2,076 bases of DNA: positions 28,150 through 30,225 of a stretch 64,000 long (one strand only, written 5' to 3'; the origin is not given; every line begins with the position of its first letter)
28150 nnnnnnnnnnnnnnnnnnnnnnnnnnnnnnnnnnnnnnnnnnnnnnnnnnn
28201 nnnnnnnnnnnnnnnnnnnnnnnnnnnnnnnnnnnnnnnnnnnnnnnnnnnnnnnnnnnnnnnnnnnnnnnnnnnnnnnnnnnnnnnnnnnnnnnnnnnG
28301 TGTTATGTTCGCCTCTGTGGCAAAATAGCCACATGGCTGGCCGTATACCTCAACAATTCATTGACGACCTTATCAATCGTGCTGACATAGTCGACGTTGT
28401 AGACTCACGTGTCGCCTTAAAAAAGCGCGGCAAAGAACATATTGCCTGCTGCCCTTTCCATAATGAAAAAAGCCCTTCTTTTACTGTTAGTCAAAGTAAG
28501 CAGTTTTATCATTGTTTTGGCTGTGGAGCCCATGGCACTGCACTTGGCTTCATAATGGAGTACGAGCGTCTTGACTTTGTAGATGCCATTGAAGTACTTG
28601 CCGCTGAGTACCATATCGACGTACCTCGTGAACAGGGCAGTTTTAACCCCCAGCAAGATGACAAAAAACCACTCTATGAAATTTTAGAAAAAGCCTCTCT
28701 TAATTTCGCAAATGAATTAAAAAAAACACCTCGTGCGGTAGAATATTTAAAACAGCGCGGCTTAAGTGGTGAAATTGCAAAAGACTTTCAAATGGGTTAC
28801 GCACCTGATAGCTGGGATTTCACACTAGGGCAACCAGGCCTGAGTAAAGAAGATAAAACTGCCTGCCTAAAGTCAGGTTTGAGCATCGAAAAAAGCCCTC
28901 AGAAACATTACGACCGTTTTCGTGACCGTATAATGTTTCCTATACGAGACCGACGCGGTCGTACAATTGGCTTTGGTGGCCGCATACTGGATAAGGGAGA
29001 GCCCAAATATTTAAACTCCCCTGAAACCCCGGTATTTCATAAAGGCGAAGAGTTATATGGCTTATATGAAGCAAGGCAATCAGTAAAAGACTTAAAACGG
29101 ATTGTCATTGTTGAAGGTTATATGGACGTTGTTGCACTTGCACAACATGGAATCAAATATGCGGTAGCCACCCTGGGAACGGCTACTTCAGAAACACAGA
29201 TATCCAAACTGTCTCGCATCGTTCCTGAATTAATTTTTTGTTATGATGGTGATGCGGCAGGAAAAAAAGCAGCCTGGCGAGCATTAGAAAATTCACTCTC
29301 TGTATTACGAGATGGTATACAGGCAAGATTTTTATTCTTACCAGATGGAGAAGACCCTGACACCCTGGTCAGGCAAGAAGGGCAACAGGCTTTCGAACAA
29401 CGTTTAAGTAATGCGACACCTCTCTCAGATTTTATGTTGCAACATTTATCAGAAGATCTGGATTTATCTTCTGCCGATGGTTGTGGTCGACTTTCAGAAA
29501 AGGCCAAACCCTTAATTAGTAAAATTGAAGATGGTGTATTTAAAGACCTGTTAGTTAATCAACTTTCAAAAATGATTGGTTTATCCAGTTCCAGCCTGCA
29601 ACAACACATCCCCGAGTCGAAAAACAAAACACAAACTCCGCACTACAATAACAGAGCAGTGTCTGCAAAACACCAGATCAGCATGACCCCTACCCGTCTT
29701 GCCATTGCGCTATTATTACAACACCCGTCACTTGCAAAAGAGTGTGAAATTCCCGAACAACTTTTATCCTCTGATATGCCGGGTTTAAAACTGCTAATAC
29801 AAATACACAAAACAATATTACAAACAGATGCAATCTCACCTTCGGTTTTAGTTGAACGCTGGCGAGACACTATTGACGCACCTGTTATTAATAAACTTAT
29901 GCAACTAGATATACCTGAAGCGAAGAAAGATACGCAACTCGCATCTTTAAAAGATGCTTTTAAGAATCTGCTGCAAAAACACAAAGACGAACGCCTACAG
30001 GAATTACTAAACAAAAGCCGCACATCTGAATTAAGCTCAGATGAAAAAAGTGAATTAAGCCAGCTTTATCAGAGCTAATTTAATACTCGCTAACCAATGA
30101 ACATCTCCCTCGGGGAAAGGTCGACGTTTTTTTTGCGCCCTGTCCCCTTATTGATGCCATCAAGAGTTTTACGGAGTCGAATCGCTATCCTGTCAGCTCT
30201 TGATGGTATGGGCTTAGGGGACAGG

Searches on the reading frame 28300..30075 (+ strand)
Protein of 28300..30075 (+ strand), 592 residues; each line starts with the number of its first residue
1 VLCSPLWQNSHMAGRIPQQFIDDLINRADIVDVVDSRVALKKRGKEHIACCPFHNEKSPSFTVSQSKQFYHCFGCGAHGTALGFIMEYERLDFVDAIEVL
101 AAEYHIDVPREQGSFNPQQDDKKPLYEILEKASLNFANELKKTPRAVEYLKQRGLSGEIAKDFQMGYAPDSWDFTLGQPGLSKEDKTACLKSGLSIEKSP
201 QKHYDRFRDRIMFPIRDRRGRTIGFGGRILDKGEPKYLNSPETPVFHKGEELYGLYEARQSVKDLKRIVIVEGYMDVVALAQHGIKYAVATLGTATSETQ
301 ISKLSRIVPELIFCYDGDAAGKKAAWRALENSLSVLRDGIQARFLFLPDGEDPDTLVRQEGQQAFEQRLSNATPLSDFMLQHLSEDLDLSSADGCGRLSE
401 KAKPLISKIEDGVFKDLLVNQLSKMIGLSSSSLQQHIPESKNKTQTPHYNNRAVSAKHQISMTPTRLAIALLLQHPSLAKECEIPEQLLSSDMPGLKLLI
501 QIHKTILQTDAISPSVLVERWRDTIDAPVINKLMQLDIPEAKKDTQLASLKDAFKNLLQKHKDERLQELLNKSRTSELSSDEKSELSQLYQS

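Call 88: search_protein_families(library=pfam, proteins=[window:28300-30075:+], max_evalue=0.00001)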
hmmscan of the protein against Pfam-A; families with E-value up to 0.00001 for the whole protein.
window:28300-30075:+ (592 aa): 8 families
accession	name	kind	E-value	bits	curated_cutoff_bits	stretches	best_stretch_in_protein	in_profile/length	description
PF08275.17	DNAG_N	-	7.7e-41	139.6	26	1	137-259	3-128/128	DNA primase catalytic core, N-terminal domain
PF01807.25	Zn_ribbon_DnaG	-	1.8e-40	137.1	24.9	1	17-111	2-96/98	CHC2 zinc finger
PF08278.16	DnaG_DnaB_bind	-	2.1e-21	77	29.1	1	466-589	2-124/124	DNA primase DnaG DnaB-binding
PF13155.12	Toprim_2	-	1.6e-18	67.2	22.1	1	269-356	1-87/88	Toprim-like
PF13662.12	Toprim_4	-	4.8e-18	65.6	25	1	267-344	2-83/85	Toprim domain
PF10410.14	DnaB_bind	-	1.2e-14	54.7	20.6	1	376-430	1-55/56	DnaB-helicase binding domain of primase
PF01751.28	Toprim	-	6.4e-14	52.3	23.1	1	268-339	2-88/96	Toprim domain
PF13362.12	Toprim_3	-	6.8e-08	33.3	27.2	1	268-362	2-94/95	Toprim domain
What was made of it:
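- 28300..30078 (+): dnaG. Its stop lies ~12-20 nt before copy 2. Pfam primase domains (call 88).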
